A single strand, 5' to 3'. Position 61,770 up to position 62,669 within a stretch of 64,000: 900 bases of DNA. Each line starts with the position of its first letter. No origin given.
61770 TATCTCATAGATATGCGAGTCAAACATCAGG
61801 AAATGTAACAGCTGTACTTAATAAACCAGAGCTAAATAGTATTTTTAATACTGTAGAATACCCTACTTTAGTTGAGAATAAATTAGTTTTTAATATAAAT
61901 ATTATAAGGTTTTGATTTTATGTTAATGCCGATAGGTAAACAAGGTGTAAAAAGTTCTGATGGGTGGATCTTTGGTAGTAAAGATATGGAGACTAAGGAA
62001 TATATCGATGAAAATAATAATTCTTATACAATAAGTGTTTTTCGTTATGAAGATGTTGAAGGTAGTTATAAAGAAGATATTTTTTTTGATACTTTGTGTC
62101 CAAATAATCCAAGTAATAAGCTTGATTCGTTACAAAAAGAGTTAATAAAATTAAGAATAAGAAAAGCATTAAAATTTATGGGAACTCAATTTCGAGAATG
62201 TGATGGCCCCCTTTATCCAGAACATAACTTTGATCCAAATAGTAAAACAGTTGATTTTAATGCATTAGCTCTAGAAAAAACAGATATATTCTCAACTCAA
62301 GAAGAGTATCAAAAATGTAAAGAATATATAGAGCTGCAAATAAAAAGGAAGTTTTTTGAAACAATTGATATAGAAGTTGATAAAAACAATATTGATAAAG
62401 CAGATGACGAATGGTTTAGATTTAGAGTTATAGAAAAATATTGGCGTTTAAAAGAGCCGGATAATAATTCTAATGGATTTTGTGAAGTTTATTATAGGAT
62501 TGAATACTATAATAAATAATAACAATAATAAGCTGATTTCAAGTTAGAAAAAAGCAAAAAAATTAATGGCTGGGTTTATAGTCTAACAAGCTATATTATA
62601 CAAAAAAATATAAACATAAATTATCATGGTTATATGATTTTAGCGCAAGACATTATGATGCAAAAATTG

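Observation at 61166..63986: Orphan toxin-tip/immunity cassette with a block-mosaic pattern pairing the toxin C-terminal half with the immunity N-terminal half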

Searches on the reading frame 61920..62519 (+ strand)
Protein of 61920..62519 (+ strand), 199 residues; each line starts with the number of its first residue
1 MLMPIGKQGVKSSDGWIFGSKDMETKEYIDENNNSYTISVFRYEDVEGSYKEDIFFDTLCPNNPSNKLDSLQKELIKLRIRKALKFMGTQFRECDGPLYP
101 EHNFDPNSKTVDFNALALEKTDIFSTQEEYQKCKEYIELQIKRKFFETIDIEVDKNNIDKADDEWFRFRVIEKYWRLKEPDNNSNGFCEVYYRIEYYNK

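Call 7: search_protein_families(library=pfam, proteins=[window:61920-62519:+], max_evalue=0.1)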
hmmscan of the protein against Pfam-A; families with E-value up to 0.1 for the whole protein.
window:61920-62519:+ (199 aa): 0 families

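Call 13: find_homologous_proteins(query=window:61920-62516:+, max_evalue=0.001)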
Query window:61920-62516:+ (199 aa): 4 proteins with E <= 0.001 among 60 candidates.
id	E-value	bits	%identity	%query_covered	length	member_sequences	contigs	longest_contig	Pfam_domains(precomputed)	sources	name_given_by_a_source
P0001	1.1e-130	452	99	100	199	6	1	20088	-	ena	-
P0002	1.5e-105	370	85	100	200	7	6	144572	-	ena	-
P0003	2.5e-84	300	72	99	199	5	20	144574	-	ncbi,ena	-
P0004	2.2e-81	291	68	99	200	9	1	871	-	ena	-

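Call 32: list_cluster_members(proteins=[P0003, P0024, P0026, P0029])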
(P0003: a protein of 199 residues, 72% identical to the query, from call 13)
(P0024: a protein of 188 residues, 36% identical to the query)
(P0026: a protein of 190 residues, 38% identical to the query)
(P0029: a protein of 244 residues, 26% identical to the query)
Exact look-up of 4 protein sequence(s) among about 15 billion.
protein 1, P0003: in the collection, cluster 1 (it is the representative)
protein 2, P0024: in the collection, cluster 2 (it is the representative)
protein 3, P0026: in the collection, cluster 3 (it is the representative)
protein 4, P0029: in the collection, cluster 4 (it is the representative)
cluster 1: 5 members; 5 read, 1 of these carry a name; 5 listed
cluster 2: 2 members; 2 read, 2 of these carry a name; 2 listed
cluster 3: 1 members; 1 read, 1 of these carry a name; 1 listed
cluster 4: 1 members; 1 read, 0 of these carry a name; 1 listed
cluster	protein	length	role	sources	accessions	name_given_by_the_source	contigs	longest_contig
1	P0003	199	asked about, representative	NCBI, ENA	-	-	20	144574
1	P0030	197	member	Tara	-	strand:+ start:1934 stop:2527 length:594 start_codon:yes stop_codon:yes gene_type:complete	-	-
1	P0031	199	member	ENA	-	-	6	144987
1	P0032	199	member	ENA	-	-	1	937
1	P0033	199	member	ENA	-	-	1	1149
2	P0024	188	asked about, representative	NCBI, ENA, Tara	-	strand:- start:1733 stop:2299 length:567 start_codon:yes stop_codon:yes gene_type:complete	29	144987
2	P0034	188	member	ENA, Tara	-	strand:+ start:212 stop:778 length:567 start_codon:yes stop_codon:yes gene_type:complete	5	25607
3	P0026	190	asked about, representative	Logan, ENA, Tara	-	strand:+ start:161 stop:733 length:573 start_codon:yes stop_codon:yes gene_type:complete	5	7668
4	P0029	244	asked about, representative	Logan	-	-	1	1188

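Call 37: find_encoding_contigs(protein=P0001, flank=10000, max_places=6)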
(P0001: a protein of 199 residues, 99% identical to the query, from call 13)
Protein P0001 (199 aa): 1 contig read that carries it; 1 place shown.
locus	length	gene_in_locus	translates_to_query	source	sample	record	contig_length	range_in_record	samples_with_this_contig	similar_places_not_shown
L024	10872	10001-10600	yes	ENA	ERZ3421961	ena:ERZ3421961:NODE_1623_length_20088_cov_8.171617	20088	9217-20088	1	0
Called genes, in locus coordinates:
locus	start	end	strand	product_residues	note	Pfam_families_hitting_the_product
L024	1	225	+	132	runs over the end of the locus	PF09945:DUF2177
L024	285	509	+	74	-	-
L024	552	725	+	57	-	-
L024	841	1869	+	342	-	PF04307:YdjM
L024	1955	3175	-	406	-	PF08014:MATCAP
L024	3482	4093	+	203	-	PF06080:DUF938, PF08242:Methyltransf_12 (faint), PF13649:Methyltransf_25 (weak)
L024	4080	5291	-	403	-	PF07690:MFS_1, PF00083:Sugar_tr (faint), PF07690:MFS_1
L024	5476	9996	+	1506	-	PF05593:RHS_repeat (faint), PF25023:TEN_YD-shell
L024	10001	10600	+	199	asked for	-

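Call 50: predict_structure(alignment_id=A2)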
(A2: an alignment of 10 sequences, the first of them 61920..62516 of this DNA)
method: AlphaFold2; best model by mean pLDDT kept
length: 199 residues; sequences in the alignment: 10
mean_pLDDT: 83.2   pTM: 0.51
mean pLDDT of the five models: 83.2, 81.7, 81.6, 69.1, 59.6
residues with pLDDT >= 90: 77; 70-90: 92; 50-70: 21; < 50: 9
segments of 3 or more residues with pLDDT < 50: 98-104
pLDDT, mean of each block of 10 residues (from residue 1): 88 94 89 92 83 89 84 93 92 69 53 82 89 92 86 68 80 86 86 66
secondary structure, 60 per line:
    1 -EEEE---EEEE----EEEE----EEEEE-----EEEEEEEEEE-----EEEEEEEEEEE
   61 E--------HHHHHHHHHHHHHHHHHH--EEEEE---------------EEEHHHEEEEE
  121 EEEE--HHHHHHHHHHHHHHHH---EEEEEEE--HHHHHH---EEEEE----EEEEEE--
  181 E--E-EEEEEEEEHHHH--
elements in order: E2-5 E9-12 E17-20 E25-29 E35-44 E50-61 H70-87 E90-94 E110-112 E116-124 H127-142 E146-152 H155-160 E164-168 E173-178 E186-193 H194-197

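Call 52: search_protein_representatives(alignment_id=A2)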
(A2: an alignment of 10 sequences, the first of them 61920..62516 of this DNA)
Query: 10 sequences, 190 profile positions. Proteins with E-value up to 0.001 (for the whole library): 259; up to 1e-10: 52; up to 1e-30: 3. The best 150 are listed.
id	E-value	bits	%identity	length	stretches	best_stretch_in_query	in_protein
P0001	4.0e-82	290.8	-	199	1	1-190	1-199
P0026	4.6e-80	284.1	-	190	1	1-190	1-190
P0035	3.9e-69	248.5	-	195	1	5-188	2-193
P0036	2.8e-27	112.0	-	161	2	106-181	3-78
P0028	1.4e-20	90.1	-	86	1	126-190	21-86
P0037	3.5e-20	88.8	-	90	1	102-184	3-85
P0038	1.1e-19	87.2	-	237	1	105-184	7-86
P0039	4.9e-19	85.1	-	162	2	107-187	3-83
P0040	2.7e-18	82.7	-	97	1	107-187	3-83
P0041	6.1e-18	81.5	-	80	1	109-184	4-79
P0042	7.7e-18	81.2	-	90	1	106-185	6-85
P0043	1.5e-17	80.3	-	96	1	110-185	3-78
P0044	2.9e-17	79.3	-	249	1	106-185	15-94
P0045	1.8e-16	76.7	-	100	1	108-186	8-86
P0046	4.0e-16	75.6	-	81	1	109-183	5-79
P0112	2.3e-09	53.6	-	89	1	3-88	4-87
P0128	2.9e-08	50.0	-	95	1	6-88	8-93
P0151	1.4e-07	47.8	-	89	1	3-88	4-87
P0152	1.4e-07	47.7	-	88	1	1-89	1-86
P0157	2.9e-07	46.7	-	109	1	1-87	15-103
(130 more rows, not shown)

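Call 53: search_protein_families(library=pfam, proteins=[P0037, P0040, P0041, P0046, P0036, P0038, P0112, P0128, P0152, P0157], max_evalue=0.1)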
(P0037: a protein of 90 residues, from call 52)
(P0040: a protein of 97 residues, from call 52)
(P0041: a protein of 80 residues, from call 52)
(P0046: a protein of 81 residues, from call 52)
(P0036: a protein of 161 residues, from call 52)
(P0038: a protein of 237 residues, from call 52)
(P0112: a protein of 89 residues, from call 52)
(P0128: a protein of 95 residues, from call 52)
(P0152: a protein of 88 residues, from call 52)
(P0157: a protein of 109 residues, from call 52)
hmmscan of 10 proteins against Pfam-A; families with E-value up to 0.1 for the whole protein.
P0037 (90 aa): 0 families

P0040 (97 aa): 0 families

P0041 (80 aa): 1 family
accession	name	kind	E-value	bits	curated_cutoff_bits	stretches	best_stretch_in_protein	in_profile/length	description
PF06391.18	MAT1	-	0.0077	16.6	25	1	2-28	28-54/201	CDK-activating kinase assembly factor MAT1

P0046 (81 aa): 0 families

P0036 (161 aa): 2 families
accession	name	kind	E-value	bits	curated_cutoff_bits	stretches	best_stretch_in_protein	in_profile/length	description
PF15590.11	Imm27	-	0.0078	16.5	27.3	0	133-153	35-55/67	Immunity protein 27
PF23458.2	DUF7130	-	0.089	13.1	35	0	41-68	39-67/89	Domain of unknown function (DUF7130)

P0038 (237 aa): 0 families

P0112 (89 aa): 0 families

P0128 (95 aa): 0 families

P0152 (88 aa): 0 families

P0157 (109 aa): 0 families

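Call 56: fold_search(model_id=the predicted structure, library=pdb)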
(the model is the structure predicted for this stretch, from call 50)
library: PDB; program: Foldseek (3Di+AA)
matches with E <= 10: 607; with E <= 0.001: 0
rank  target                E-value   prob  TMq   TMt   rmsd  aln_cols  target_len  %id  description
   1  6y2p_A                8.0e-02  0.54  0.28  0.18  11.7       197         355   12  Escherichia coli RnlA-RnlB Toxin-Antitoxin System. (released 2021-04-14)
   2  3fb3_B                1.1e-01  0.72  0.23  0.28   6.4        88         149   15  Crystal Structure of Trypanosoma Brucei Acetyltransferase, Tb11.01.2886 (released 2008-11-25)
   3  4ag7_B                1.1e-01  0.38  0.19  0.22   9.3        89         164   12  C. elegans glucosamine-6-phosphate N-acetyltransferase (GNA1): coenzyme A adduct (released 2012-07-25)
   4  3fb3_A                1.1e-01  0.66  0.23  0.29   6.4        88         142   15  Crystal Structure of Trypanosoma Brucei Acetyltransferase, Tb11.01.2886 (released 2008-11-25)
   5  6y2r_B                1.1e-01  0.51  0.28  0.19  11.4       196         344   11  Escherichia coli R255A RnlA endoribonuclease (single alanine mutant of RnlA) (released 2021-05-12)
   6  4i8o_A                1.6e-01  0.35  0.27  0.18  12.1       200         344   11  Crystal structure of the toxin RnlA from Escherichia coli (released 2013-10-23)
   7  6y2q_A                1.6e-01  0.44  0.29  0.19  11.4       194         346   11  Escherichia coli RnlA endoribonuclease (released 2021-05-12)
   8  1f7s                  1.7e-01  0.23  0.13  0.17   7.2        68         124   19  CRYSTAL STRUCTURE OF ADF1 FROM ARABIDOPSIS THALIANA (released 2000-11-15)
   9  6c95_B                1.9e-01  0.33  0.20  0.24  15.7       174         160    8  The Human NatA (Naa10/Naa15) amino-terminal acetyltransferase complex bound to HYPK (released 2018-06-06)
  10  3hlz_B                2.1e-01  0.10  0.13  0.10  20.5       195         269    9  Crystal structure of BT_1490 (NP_810393.1) from BACTEROIDES THETAIOTAOMICRON VPI-5482 at 1.50 A resolution (released 2009-06-16)
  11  6yzz                  2.3e-01  0.33  0.22  0.27  14.5       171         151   10  Arabidopsis thaliana Naa50 in complex with AcCoA (released 2020-12-30)
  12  2zfd_B                2.4e-01  0.80  0.26  0.40   9.9        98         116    9  The crystal structure of plant specific calcium binding protein AtCBL2 in complex with the regulatory domain of AtCIPK (released 2008-02-19)
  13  3t90                  2.4e-01  0.51  0.23  0.28   6.3        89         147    9  Crystal structure of glucosamine-6-phosphate N-acetyltransferase from Arabidopsis thaliana (released 2012-04-11)
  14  6y2r_A                2.4e-01  0.35  0.28  0.19  11.4       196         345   10  Escherichia coli R255A RnlA endoribonuclease (single alanine mutant of RnlA) (released 2021-05-12)
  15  3i3g_A                2.6e-01  0.33  0.22  0.28   9.1        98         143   14  Crystal Structure of Trypanosoma brucei N-acetyltransferase (Tb11.01.2886) at 1.86A (released 2009-08-11)
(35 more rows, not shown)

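Call 60: find_related_loci(query=A5, collection=metagenome_contigs, flank=3000)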
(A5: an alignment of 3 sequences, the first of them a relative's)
Query A5 (89 aa) in metagenome_contigs; peptide patterns used: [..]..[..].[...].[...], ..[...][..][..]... (x = any residue, [..] = any of these).
277 stretches matched a pattern, but none encodes a relative of the query by tblastn (E <= 1e-3).

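Call 62: find_related_loci(query=A6, collection=metagenome_contigs, flank=3000)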
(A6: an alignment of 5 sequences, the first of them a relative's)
Query A6 (80 aa) in metagenome_contigs; peptide patterns used: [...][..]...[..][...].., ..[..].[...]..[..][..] (x = any residue, [..] = any of these).
144 stretches matched a pattern; 60 encode a relative of the query (tblastn E <= 1e-3); 60 distinct loci.
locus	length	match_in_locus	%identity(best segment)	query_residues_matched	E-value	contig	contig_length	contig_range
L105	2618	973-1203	56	3-79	5e-26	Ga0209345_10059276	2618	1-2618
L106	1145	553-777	55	6-80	2e-26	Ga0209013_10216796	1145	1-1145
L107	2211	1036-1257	55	6-79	1e-25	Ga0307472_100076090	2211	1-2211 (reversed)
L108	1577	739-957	55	6-78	1e-25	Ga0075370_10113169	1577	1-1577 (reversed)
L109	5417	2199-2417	53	6-78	3e-25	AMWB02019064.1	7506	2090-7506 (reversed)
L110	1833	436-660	51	6-80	5e-25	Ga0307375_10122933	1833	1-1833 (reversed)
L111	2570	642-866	55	6-80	5e-25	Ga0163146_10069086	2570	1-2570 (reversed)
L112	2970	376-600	55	6-80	5e-25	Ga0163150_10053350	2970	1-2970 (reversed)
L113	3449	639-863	55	6-80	6e-25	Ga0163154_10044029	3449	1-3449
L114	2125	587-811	55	6-80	5e-25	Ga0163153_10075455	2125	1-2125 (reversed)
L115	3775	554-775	50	6-79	4e-25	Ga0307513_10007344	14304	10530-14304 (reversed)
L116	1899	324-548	55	6-80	5e-25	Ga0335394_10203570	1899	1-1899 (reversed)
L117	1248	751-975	55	6-80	4e-25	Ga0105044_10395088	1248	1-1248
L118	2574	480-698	55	6-78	5e-25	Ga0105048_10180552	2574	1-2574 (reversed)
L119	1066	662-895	50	1-78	4e-25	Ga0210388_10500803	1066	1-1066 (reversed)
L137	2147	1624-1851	41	4-79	1e-20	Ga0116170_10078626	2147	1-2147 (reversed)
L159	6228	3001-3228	36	6-78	4e-11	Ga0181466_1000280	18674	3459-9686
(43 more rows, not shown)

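Call 65: search_protein_families(library=pfam, proteins=[L109:3-2174:+, L159:1373-2983:+, L137:2-1597:+], max_evalue=0.01)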
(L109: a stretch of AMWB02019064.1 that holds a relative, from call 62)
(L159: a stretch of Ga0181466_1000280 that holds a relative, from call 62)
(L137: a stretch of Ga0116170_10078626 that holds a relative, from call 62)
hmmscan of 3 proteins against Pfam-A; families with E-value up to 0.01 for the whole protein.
L109:3-2174:+ (724 aa): 2 families
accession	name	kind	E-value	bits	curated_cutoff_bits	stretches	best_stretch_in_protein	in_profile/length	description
PF25023.1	TEN_YD-shell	-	2.9e-29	102.2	50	1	164-519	509-866/909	Teneurin YD-shell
PF05593.20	RHS_repeat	-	2.3e-24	85.6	22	3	29-65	1-37/38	RHS Repeat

L159:1373-2983:+ (537 aa): 1 family
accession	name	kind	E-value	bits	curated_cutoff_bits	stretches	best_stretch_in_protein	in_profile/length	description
PF05593.20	RHS_repeat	-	0.00041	21.1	22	0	86-119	5-37/38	RHS Repeat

L137:2-1597:+ (532 aa): 2 families
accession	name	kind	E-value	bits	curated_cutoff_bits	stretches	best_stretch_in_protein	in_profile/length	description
PF25023.1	TEN_YD-shell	-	2.1e-07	29.9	50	1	28-216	681-865/909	Teneurin YD-shell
PF05593.20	RHS_repeat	-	1.9e-05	25.4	22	1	52-87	1-37/38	RHS Repeat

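Call 66: find_encoding_contigs(protein=P0112, flank=3000, max_places=4)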
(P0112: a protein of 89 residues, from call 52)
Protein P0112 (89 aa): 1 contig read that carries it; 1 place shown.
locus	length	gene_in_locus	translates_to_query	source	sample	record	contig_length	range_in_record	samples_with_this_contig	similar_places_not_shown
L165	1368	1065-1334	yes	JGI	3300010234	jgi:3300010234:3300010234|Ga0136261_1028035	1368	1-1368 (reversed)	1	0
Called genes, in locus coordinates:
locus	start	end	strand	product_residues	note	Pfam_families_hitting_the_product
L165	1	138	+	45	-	?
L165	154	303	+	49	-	-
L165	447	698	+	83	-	-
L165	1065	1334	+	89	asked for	-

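Call 68: find_encoding_contigs(protein=P0128, flank=3000, max_places=4)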
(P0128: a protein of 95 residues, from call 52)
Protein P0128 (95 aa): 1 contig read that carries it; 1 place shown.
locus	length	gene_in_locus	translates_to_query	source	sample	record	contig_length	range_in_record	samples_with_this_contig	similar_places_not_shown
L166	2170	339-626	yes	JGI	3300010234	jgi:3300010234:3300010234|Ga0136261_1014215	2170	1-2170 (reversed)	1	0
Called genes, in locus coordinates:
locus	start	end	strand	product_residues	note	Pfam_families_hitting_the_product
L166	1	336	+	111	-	?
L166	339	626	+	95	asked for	-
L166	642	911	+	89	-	-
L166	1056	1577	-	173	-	-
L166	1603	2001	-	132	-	PF00488:MutS_V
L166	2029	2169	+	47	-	?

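Call 69: find_encoding_contigs(protein=P0151, flank=3000, max_places=4)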
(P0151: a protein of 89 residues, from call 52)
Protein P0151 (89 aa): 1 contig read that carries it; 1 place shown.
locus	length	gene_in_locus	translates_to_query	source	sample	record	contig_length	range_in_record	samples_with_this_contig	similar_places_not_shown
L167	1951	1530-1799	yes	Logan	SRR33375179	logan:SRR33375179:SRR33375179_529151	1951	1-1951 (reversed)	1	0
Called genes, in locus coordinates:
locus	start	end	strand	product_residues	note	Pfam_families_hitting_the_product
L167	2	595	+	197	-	?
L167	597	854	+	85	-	-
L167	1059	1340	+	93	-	-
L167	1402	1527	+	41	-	-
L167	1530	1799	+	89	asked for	-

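Call 70: find_encoding_contigs(protein=P0152, flank=3000, max_places=4)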
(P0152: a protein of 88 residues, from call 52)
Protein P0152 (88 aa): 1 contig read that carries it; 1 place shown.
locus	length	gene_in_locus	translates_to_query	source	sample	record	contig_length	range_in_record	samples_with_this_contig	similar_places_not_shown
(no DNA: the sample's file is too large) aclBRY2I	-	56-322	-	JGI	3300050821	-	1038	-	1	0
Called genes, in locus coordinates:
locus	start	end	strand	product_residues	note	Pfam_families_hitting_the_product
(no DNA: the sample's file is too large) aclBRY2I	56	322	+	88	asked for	-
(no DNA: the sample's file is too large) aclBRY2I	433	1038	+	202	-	?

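Call 73: search_solved_structures(query=A6, max_evalue=1)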
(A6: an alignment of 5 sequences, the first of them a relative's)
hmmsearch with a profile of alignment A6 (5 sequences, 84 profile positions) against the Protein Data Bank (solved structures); distinct sequences matched with E-value up to 1: 9.
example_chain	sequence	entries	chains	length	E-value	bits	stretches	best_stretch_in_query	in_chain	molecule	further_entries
9d2x_F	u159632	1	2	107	0.39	13.9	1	4-53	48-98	SpiD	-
2kiw_A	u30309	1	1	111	0.66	13.2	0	15-62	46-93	Int protein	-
5jo2_A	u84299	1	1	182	0.85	12.9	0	5-50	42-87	Abscisic acid receptor PYL3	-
5jo1_A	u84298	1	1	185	0.88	12.8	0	5-50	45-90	Abscisic acid receptor PYL3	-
4dsb_A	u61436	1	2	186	0.89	12.8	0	5-50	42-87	Abscisic acid receptor PYL3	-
4dsc_A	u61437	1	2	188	0.91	12.8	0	5-50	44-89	Abscisic acid receptor PYL3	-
3oji_A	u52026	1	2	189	0.92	12.8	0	5-50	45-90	Abscisic acid receptor PYL3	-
4jda_A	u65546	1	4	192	0.95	12.7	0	5-50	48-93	Abscisic acid receptor PYL3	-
3cjs_A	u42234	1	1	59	0.97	12.7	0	57-81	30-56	Ribosomal protein L11 methyltransferase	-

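Call 75: find_encoding_contigs(protein=P0035, flank=6000, max_places=5)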
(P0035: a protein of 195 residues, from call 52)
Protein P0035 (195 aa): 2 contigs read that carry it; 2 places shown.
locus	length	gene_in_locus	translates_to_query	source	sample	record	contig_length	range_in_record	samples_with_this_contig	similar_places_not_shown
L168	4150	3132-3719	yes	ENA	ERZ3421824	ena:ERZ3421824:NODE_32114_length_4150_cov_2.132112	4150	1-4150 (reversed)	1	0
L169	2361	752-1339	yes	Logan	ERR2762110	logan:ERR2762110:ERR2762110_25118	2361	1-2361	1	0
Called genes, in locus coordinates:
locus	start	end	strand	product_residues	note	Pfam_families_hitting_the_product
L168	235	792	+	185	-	PF13521:AAA_28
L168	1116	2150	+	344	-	-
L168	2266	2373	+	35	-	PF03811:Zn_ribbon_InsA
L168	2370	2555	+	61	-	PF12759:HTH_Tnp_IS1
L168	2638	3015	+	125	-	PF03400:DDE_Tnp_IS1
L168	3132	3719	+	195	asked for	-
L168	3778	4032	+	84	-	-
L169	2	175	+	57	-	?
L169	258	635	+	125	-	PF03400:DDE_Tnp_IS1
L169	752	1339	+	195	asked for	-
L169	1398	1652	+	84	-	-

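Call 79: search_protein_families(library=ncbifam, proteins=[P0041, P0112, window:61920-62516:+], max_evalue=1)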
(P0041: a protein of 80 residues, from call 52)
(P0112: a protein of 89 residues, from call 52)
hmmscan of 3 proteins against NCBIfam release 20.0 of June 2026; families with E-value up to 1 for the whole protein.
P0041 (80 aa): 1 family
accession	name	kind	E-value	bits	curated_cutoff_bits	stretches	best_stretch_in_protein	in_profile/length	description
TIGR00570.1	cdk7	equivalog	0.0039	16.6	160.2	1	2-28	80-106/309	CDK-activating kinase assembly factor MAT1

P0112 (89 aa): 0 families

window:61920-62516:+ (199 aa): 0 families
